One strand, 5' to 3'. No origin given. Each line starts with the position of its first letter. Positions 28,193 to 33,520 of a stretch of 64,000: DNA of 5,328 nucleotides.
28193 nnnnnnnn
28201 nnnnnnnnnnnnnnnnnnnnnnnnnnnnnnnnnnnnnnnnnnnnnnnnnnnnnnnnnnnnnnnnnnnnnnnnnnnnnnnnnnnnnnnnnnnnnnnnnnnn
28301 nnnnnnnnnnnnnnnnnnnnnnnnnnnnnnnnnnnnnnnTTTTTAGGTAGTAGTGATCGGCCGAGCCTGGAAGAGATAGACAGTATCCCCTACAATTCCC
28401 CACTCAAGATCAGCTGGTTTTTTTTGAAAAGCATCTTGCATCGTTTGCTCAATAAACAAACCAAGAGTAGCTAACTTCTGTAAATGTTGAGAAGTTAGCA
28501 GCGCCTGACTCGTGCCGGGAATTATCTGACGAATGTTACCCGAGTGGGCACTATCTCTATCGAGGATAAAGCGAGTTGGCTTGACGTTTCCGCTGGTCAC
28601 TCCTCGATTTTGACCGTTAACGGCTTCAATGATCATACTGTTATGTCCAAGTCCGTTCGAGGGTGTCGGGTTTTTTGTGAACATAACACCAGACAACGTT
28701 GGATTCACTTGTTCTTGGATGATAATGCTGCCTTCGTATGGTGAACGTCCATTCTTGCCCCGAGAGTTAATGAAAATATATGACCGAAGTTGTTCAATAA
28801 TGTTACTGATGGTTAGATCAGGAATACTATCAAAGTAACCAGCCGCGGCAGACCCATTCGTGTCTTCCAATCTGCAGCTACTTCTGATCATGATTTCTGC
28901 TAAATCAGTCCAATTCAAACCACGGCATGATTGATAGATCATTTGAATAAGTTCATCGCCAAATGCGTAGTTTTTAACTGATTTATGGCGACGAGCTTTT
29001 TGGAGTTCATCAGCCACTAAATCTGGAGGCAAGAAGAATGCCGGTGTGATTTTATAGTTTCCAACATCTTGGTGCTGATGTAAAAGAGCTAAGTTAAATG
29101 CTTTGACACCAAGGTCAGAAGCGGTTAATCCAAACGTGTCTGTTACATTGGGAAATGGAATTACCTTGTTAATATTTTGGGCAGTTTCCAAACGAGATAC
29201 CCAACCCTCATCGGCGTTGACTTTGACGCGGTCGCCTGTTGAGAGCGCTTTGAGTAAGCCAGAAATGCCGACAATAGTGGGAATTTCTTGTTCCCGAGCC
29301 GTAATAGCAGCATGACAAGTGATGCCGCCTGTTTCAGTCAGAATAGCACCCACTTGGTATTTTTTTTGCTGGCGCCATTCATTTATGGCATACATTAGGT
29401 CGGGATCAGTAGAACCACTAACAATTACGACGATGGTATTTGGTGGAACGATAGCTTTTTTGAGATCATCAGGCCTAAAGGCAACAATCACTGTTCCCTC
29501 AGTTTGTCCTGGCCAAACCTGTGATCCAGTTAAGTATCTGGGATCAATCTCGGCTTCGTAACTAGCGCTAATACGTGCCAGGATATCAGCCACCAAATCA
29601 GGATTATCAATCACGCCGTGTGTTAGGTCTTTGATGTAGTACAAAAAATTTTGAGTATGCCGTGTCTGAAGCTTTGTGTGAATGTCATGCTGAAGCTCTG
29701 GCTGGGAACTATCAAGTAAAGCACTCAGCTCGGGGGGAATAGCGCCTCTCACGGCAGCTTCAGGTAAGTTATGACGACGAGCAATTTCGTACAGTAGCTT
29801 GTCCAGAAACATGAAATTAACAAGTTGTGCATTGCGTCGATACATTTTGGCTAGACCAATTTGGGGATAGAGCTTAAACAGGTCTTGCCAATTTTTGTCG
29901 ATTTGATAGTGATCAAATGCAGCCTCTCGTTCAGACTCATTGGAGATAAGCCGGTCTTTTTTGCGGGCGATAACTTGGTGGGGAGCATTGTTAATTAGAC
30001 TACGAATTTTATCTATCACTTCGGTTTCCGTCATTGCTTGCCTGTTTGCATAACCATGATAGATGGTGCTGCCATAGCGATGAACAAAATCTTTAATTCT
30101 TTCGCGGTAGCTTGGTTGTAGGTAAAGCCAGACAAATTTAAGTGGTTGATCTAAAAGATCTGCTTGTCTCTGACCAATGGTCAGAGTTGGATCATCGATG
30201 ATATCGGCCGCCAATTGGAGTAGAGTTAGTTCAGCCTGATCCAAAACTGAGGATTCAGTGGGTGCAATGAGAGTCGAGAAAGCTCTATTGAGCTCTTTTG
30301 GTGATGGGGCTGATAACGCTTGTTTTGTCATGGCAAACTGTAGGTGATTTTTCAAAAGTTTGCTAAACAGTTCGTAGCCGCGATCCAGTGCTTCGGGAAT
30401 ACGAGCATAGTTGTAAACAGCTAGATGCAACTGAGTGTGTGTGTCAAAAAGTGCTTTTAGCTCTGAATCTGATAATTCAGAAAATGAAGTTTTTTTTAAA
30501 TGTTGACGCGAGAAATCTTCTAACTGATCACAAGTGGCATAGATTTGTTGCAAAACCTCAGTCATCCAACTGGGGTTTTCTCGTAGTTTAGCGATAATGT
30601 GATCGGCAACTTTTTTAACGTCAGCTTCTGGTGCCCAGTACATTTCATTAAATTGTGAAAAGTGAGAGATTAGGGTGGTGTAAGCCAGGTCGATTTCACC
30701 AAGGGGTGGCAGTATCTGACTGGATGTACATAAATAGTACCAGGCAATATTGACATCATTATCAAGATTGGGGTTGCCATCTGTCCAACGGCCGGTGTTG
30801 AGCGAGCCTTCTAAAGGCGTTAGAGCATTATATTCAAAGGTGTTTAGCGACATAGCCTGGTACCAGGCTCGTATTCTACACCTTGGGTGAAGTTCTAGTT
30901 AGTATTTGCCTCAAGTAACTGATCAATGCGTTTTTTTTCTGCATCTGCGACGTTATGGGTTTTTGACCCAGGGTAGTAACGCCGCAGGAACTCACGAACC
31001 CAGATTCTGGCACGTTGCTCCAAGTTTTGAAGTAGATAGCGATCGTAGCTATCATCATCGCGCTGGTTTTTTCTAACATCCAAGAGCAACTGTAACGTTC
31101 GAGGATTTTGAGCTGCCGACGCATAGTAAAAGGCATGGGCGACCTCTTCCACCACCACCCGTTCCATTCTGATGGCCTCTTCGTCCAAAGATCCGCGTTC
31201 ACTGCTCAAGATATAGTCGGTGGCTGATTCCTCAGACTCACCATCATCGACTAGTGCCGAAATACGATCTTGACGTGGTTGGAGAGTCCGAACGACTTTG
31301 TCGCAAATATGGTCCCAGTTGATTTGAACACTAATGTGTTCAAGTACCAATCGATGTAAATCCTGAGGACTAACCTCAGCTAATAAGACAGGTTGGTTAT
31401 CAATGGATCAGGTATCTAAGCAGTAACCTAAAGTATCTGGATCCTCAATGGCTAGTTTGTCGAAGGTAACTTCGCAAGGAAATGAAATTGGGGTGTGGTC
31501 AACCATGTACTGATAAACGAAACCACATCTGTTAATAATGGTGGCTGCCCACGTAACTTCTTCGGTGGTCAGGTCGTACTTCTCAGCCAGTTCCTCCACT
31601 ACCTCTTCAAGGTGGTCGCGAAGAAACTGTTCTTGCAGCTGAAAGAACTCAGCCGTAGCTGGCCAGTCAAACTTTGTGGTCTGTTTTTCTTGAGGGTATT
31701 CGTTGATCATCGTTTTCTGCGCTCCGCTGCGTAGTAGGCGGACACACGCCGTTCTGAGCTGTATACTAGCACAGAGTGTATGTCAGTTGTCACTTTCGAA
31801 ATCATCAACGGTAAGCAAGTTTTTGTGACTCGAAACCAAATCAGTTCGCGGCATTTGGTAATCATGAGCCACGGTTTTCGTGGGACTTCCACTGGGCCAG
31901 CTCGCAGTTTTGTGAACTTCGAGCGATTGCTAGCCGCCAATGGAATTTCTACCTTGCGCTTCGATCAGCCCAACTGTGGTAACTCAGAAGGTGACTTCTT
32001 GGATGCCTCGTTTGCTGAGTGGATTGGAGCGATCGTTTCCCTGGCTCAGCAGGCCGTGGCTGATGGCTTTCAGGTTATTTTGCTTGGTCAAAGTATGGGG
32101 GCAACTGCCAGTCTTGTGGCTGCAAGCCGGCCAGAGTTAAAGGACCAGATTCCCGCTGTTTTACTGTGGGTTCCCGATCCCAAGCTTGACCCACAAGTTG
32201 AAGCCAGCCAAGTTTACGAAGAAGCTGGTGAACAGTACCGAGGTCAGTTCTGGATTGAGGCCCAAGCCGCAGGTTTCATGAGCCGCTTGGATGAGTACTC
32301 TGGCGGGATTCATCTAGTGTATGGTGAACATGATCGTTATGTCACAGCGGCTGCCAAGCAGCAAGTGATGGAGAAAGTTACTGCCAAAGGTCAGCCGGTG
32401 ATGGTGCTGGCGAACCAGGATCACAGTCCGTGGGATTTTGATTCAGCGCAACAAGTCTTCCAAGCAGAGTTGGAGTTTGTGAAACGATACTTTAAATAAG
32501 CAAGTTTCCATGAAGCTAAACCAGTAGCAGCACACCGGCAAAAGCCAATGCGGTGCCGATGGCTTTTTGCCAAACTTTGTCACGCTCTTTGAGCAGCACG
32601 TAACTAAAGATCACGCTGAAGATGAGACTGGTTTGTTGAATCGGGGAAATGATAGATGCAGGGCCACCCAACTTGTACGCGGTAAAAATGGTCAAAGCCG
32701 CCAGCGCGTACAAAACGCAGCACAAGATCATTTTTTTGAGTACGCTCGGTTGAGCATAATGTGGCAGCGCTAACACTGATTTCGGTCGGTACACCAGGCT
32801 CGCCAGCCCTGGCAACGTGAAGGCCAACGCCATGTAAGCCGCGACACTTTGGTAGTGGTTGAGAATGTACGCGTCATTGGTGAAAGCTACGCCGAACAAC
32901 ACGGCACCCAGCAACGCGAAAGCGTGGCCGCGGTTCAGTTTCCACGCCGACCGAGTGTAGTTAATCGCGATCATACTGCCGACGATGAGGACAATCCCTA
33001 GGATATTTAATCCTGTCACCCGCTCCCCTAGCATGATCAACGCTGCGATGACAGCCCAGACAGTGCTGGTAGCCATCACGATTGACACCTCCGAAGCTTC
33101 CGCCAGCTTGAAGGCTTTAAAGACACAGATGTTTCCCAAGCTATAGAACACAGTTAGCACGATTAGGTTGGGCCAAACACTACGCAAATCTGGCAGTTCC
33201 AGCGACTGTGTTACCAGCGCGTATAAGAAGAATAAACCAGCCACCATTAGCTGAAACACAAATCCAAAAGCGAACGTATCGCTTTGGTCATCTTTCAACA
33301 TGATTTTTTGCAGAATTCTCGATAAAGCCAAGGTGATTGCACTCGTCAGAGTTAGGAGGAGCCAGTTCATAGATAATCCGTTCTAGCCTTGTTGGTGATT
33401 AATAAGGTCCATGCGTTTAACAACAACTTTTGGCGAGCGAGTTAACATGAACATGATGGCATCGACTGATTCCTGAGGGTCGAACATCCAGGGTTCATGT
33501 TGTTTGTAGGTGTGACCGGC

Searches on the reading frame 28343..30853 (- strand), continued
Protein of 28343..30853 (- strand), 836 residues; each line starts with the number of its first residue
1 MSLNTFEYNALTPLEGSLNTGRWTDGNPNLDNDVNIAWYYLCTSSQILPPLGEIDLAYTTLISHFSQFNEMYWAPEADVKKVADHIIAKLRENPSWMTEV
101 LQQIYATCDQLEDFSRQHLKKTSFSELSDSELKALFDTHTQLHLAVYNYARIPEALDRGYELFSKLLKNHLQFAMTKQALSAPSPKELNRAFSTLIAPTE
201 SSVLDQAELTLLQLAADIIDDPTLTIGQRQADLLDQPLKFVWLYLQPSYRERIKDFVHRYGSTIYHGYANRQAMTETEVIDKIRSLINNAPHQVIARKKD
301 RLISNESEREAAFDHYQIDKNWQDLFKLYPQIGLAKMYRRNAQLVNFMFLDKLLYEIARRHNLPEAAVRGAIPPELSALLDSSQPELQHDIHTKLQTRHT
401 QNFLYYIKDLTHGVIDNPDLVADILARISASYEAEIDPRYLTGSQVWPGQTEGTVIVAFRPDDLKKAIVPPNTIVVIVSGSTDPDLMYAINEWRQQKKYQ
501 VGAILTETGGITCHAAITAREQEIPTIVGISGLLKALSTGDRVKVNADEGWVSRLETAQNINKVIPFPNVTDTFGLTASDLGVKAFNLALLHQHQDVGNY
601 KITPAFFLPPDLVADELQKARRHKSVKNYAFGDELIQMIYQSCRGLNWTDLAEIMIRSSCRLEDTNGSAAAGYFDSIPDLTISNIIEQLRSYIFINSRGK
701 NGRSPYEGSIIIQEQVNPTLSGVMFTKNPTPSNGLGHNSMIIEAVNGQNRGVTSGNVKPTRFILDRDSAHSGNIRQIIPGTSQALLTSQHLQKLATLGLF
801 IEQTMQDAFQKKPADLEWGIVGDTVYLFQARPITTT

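Call 103: search_protein_families(library=pfam, proteins=[L040:4523-5437:+, L040:6947-7537:+, L040:7534-8127:+, L040:3104-3754:+, L040:1119-2999:-, L040:8284-9381:-, L040:9993-10871:+, L040:12948-13757:+, L014:8317-9282:+, L019:3032-3835:+], max_evalue=0.01)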
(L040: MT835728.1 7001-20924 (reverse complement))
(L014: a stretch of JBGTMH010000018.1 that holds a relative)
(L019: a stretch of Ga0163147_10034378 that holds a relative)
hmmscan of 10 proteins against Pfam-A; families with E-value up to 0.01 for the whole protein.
L040:4523-5437:+ (304 aa): 0 families

L040:6947-7537:+ (196 aa): 1 family
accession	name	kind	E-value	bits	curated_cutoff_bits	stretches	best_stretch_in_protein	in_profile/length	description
PF11877.13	DUF3397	-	0.00067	20.3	25.9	1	120-185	30-94/112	Protein of unknown function (DUF3397)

L040:7534-8127:+ (197 aa): 1 family
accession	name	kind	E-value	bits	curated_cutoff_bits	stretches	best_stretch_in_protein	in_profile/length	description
PF01928.26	CYTH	-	6.8e-15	55.8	23.2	1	3-181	1-179/179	CYTH domain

L040:3104-3754:+ (216 aa): 0 families

L040:1119-2999:- (626 aa): 2 families
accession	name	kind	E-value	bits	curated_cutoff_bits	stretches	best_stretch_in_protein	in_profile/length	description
PF18818.7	MPTase-PolyVal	-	2.1e-30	105.8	27.5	1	216-321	17-122/126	Zincin-like metallopeptidase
PF08401.16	ArdcN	-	2.1e-25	89.7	22.6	1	34-162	4-123/123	N-terminal domain of anti-restriction factor ArdC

L040:8284-9381:- (365 aa): 3 families
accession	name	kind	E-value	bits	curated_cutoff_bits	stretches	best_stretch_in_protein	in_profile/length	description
PF00589.27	Phage_integrase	-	3.5e-25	89.2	27.1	1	183-342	3-169/172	Phage integrase family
PF13102.12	Phage_int_SAM_5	-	6.6e-15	55.7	22.3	1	80-173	2-98/98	Phage integrase SAM-like domain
PF13495.12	Phage_int_SAM_4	-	0.0098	16.7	27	0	84-153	5-74/85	Phage integrase, N-terminal SAM-like domain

L040:9993-10871:+ (292 aa): 7 families
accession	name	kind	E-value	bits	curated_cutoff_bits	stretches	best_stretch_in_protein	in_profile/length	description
PF13614.12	AAA_31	-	1.2e-44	152.8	27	1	3-189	2-177/177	AAA domain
PF01656.29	CbiA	-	4.6e-20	72.3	25.4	1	6-240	2-125/125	CobQ/CobB/MinD/ParA nucleotide binding domain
PF00142.24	Fer4_NifH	-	2.5e-09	37.5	25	1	11-49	8-47/271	4Fe-4S iron sulfur cluster binding proteins, NifH/frxC family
PF06564.18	CBP_BcsQ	-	3.9e-09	36.8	21.3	1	4-155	3-142/234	Cellulose biosynthesis protein BcsQ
PF09140.17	MipZ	-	8.5e-06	25.7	20.7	0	6-40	4-38/262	ATPase MipZ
PF02374.21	ArsA_ATPase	-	1.3e-05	25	24.3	1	11-45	9-43/305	Anion-transporting ATPase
PF10609.15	ParA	-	0.00035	20.5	27.1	1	3-40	4-41/246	NUBPL iron-transfer P-loop NTPase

L040:12948-13757:+ (269 aa): 1 family
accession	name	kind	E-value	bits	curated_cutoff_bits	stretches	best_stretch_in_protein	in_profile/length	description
PF02661.23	Fic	-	2.2e-11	44.9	24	1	101-191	4-89/93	Fic/DOC family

L014:8317-9282:+ (321 aa): 0 families

L019:3032-3835:+ (267 aa): 1 family
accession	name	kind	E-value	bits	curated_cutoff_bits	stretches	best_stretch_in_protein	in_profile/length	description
PF05721.19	PhyH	-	0.0026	18.5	22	0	119-234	119-202/213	Phytanoyl-CoA dioxygenase (PhyH)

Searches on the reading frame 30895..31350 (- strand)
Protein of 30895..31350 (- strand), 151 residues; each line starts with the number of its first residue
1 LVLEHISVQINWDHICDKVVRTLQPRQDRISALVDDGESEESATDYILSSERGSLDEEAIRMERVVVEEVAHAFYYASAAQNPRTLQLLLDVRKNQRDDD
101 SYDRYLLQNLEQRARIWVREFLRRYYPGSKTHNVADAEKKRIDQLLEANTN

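Call 5: search_protein_families(library=pfam, proteins=[window:30895-31350:-], max_evalue=0.01)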
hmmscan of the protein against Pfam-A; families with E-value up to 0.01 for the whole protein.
window:30895-31350:- (151 aa): 0 families

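Call 6: search_protein_families(library=ncbifam, proteins=[window:30895-31350:-], max_evalue=0.01)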
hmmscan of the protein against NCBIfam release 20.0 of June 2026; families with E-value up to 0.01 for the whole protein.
window:30895-31350:- (151 aa): 0 families

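Call 7: search_protein_families(library=padloc, proteins=[window:30895-31350:-], max_evalue=0.01)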
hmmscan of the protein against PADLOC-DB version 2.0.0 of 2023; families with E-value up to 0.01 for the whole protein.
window:30895-31350:- (151 aa): 0 families

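Call 19: search_protein_families(library=pfam, proteins=[window:30895-31350:-], max_evalue=0.1)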
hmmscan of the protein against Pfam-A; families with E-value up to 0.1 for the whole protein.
window:30895-31350:- (151 aa): 0 families

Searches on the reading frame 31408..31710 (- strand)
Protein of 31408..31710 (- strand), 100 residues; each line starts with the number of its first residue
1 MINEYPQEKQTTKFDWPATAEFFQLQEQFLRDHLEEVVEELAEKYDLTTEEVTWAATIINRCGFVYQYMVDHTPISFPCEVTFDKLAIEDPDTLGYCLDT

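Call 5: search_protein_families(library=pfam, proteins=[window:31408-31710:-], max_evalue=0.01)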
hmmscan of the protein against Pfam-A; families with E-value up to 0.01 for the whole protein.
window:31408-31710:- (100 aa): 0 families

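Call 6: search_protein_families(library=ncbifam, proteins=[window:31408-31710:-], max_evalue=0.01)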
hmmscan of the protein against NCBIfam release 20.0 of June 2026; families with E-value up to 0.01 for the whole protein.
window:31408-31710:- (100 aa): 0 families

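Call 7: search_protein_families(library=padloc, proteins=[window:31408-31710:-], max_evalue=0.01)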
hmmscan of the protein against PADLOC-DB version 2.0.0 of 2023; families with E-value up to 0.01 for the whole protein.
window:31408-31710:- (100 aa): 0 families

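Call 19: search_protein_families(library=pfam, proteins=[window:31408-31710:-], max_evalue=0.1)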
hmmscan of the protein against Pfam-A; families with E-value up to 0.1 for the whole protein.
window:31408-31710:- (100 aa): 1 family
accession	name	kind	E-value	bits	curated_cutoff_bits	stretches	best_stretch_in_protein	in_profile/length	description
PF19187.6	HTH_PafC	-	0.042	14.1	32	1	29-70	12-52/115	PafC helix-turn-helix domain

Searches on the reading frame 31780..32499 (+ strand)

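Call 5: search_protein_families(library=pfam, proteins=[window:31780-32499:+], max_evalue=0.01)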
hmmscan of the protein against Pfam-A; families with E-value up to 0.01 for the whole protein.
window:31780-32499:+ (239 aa): 5 families
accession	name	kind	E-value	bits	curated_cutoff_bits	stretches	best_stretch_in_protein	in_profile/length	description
PF12697.13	Abhydrolase_6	-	5.4e-10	40.7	26.3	1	27-227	1-215/217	Alpha/beta hydrolase family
PF12146.15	Hydrolase_4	-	1.3e-09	38.2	27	1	23-145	3-122/239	Serine aminopeptidase, S33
PF00561.26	Abhydrolase_1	-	1.4e-07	31.9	25.8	1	26-145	2-112/245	alpha/beta hydrolase fold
PF00326.27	Peptidase_S9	-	0.003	17.5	22.6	0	76-239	43-211/213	Prolyl oligopeptidase family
PF06821.19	Ser_hydrolase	-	0.0042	17.5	22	1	72-196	33-137/172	Serine hydrolase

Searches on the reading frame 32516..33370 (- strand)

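Call 5: search_protein_families(library=pfam, proteins=[window:32516-33370:-], max_evalue=0.01)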
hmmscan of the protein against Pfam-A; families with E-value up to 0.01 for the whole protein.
window:32516-33370:- (284 aa): 3 families
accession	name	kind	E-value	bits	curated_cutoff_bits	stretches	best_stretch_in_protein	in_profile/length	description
PF00892.27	EamA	-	2.1e-27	96.5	28.2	2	2-137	2-134/135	EamA-like transporter family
PF05653.20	Mg_trans_NIPA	-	3.2e-07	30.2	26.2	1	222-284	60-120/295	Magnesium transporter NIPA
PF03151.22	TPT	-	0.0033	17.3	30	0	38-282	36-289/291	Triose-phosphate Transporter family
